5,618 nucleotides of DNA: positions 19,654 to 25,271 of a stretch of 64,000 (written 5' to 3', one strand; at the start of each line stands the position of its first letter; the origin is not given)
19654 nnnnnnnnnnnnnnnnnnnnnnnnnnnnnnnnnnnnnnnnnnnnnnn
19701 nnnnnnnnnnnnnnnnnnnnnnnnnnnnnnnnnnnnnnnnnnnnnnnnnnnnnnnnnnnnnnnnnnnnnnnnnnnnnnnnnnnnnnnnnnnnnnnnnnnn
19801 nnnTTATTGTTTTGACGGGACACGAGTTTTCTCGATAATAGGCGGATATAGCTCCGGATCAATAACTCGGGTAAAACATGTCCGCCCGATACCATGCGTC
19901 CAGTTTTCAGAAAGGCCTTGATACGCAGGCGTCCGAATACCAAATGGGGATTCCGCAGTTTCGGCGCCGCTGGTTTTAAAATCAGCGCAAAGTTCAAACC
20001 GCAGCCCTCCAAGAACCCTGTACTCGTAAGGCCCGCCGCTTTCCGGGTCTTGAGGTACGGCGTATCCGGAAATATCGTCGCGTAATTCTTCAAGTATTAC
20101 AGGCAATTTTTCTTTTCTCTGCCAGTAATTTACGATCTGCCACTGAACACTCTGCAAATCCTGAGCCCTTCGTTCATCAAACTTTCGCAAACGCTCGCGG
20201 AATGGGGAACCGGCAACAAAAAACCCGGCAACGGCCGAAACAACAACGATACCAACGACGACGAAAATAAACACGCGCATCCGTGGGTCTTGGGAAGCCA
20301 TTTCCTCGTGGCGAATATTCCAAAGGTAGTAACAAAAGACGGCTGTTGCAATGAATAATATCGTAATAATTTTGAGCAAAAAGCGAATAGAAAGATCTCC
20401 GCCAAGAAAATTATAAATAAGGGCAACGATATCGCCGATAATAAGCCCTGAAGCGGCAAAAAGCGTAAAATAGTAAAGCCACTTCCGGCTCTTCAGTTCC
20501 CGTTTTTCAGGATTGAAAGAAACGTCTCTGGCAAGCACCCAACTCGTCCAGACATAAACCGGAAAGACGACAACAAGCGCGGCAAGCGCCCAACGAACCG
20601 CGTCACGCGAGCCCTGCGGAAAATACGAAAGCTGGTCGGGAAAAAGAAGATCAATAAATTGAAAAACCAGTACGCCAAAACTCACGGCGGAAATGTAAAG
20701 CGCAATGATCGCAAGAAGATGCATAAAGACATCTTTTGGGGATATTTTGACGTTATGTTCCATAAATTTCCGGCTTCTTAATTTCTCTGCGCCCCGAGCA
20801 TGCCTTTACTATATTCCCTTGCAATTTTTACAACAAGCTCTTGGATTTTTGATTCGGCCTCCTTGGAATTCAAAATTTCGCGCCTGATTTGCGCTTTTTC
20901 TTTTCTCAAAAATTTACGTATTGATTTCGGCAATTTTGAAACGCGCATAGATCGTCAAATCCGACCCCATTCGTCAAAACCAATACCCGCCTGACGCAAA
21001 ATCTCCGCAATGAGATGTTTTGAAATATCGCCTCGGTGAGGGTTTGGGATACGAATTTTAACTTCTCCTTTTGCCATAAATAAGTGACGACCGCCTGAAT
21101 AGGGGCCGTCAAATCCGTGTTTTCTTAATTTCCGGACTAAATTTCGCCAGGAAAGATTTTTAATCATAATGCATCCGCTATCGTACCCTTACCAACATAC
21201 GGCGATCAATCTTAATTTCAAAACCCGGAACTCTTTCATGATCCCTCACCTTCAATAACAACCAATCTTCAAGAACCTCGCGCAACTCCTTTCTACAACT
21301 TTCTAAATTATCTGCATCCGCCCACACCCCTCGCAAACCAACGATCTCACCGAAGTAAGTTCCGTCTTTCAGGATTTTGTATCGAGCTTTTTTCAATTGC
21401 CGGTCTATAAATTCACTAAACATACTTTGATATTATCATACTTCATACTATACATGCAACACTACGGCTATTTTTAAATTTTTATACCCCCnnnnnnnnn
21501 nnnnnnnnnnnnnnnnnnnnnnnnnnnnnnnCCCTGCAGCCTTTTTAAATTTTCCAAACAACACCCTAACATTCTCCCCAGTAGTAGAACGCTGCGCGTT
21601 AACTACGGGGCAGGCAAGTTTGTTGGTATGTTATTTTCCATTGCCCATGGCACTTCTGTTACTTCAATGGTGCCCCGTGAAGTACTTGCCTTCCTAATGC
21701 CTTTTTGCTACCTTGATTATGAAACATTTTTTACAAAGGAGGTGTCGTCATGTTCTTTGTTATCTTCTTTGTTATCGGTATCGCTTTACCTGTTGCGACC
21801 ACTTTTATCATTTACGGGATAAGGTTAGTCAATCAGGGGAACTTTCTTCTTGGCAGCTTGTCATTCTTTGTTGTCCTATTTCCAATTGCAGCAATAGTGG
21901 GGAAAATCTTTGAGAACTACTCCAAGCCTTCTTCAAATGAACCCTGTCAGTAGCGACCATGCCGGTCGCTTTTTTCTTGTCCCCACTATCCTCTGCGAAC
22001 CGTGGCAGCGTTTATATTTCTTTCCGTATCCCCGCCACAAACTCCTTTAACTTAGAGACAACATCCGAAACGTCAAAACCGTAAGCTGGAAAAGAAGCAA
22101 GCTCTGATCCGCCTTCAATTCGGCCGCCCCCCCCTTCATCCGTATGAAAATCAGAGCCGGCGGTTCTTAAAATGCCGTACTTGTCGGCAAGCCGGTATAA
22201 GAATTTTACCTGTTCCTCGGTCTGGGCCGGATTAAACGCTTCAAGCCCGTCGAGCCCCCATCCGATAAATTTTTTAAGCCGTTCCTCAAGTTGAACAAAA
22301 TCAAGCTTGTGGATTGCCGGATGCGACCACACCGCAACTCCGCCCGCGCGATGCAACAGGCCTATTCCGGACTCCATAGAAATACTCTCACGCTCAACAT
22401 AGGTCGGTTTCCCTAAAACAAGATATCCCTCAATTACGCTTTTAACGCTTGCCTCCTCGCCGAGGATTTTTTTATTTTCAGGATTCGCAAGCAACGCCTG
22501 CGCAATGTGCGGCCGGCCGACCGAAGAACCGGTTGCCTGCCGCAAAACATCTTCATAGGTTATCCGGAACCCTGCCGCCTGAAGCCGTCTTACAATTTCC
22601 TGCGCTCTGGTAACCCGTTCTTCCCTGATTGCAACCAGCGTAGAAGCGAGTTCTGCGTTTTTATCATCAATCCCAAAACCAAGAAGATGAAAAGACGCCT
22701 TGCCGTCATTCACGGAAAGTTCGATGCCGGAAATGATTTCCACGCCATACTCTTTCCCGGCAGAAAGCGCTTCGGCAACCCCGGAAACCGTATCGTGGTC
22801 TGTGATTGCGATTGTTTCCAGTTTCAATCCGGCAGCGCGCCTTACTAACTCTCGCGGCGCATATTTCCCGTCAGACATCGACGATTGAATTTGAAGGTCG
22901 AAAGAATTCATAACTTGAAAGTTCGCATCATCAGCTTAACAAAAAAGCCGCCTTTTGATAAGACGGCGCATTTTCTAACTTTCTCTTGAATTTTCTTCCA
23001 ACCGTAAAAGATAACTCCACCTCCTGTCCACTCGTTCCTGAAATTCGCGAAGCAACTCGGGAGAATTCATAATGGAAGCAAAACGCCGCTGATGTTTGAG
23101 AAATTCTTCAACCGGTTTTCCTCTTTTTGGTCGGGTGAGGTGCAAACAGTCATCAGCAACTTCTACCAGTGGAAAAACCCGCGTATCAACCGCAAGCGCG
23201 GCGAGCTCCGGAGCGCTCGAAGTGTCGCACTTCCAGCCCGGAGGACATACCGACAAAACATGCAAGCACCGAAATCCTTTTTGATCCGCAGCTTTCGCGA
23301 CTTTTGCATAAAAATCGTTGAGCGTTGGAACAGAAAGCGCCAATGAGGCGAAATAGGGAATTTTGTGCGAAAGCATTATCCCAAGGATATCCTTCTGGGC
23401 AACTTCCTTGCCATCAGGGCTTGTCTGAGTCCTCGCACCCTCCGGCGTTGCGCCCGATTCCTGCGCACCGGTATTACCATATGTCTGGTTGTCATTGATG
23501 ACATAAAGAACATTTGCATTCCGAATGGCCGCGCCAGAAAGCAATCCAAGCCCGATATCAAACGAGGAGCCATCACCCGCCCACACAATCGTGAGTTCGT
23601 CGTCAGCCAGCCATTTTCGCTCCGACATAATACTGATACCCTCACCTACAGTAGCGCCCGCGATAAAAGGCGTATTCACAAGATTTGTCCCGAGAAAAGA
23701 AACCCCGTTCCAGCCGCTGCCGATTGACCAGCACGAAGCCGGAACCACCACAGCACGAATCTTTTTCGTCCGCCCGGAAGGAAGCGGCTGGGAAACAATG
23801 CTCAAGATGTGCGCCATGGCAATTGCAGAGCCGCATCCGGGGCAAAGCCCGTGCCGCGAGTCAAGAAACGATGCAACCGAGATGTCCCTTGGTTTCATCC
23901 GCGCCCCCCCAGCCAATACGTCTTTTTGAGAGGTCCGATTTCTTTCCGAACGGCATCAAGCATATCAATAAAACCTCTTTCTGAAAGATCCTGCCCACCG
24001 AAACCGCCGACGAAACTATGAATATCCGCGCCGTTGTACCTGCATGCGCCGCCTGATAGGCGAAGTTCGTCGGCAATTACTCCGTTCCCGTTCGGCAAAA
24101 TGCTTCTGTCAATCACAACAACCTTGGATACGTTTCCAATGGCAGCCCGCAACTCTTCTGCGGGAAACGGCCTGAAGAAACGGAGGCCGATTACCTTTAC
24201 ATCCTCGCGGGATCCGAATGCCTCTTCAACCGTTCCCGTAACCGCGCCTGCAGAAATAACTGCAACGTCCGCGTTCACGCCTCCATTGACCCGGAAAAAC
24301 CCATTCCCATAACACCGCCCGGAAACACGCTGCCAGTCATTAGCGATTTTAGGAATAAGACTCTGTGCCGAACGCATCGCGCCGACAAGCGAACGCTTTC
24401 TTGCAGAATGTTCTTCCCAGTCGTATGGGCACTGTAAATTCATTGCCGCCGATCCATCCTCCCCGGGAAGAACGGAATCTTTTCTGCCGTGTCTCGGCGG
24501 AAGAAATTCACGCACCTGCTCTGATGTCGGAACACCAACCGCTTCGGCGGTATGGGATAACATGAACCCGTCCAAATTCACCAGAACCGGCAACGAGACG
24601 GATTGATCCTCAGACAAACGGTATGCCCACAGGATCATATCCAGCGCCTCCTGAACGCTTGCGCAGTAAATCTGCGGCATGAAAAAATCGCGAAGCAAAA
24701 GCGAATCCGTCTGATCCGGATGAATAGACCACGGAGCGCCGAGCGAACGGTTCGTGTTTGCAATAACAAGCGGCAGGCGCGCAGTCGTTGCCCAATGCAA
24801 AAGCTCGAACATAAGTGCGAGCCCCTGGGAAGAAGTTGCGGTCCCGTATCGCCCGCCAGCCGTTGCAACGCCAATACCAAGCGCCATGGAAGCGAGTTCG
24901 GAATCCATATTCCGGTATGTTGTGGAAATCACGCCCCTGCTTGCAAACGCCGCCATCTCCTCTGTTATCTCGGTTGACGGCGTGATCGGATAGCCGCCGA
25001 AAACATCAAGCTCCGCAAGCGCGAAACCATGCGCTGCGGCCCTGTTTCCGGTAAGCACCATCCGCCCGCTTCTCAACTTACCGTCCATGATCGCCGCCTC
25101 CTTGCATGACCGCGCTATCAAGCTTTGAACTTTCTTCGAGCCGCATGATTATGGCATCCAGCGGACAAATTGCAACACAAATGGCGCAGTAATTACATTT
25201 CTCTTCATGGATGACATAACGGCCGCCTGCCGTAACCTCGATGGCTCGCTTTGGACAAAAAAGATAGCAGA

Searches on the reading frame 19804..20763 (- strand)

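Call 38: search_protein_families(library=pfam, proteins=[window:19804-20763:-], max_evalue=0.0001)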
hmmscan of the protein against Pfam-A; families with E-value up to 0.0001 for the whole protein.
window:19804-20763:- (319 aa): 1 family
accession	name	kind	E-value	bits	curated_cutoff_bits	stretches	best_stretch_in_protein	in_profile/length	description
PF18920.5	DUF5671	-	1e-22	80.8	28.4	1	11-143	1-129/132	Domain of unknown function (DUF5671)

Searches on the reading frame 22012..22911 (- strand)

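Call 39: search_protein_families(library=pfam, proteins=[window:22012-22911:-], max_evalue=0.0001)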
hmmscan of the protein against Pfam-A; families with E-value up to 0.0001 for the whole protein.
window:22012-22911:- (299 aa): 1 family
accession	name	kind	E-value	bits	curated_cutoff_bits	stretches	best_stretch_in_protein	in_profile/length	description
PF02811.25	PHP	-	3e-12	47.6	26.4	1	5-93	1-92/164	PHP domain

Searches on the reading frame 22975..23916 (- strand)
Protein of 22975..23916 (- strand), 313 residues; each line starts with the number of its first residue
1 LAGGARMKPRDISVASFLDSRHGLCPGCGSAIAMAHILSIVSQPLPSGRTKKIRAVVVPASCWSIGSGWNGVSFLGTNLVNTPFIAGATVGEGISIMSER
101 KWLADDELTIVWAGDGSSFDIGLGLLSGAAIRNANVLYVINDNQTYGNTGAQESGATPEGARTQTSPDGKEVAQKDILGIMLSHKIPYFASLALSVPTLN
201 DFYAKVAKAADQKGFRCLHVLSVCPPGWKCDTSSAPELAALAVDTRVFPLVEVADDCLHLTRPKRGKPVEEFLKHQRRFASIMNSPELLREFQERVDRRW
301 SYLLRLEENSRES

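Call 39: search_protein_families(library=pfam, proteins=[window:22975-23916:-], max_evalue=0.0001)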
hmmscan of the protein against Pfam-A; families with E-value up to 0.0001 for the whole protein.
window:22975-23916:- (313 aa): 1 family
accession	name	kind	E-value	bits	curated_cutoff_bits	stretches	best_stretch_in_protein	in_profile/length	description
PF02775.26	TPP_enzyme_C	-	1.8e-14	54.2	21.9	1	90-220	30-151/151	Thiamine pyrophosphate enzyme, C-terminal TPP binding domain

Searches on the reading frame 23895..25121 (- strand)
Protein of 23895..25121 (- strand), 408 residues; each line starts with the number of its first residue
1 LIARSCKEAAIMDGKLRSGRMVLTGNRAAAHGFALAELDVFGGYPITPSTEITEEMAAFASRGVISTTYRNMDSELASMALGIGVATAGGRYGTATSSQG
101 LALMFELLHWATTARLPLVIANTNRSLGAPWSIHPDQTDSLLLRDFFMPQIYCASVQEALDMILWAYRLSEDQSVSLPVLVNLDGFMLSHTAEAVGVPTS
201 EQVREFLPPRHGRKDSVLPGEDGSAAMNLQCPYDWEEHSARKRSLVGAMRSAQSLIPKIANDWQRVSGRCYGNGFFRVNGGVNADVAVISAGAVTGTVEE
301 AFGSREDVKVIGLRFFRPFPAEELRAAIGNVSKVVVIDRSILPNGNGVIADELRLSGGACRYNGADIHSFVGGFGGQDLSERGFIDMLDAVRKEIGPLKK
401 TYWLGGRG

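Call 39: search_protein_families(library=pfam, proteins=[window:23895-25121:-], max_evalue=0.0001)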
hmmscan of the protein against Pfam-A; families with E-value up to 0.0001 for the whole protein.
window:23895-25121:- (408 aa): 2 families
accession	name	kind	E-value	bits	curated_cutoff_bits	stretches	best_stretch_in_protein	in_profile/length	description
PF01855.24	POR_N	-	9.6e-55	186.3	27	1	33-216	3-190/231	Pyruvate flavodoxin/ferredoxin oxidoreductase, thiamine diP-bdg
PF17147.9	PFOR_II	-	7.2e-13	49.2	27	1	284-380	1-98/102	Pyruvate:ferredoxin oxidoreductase core domain II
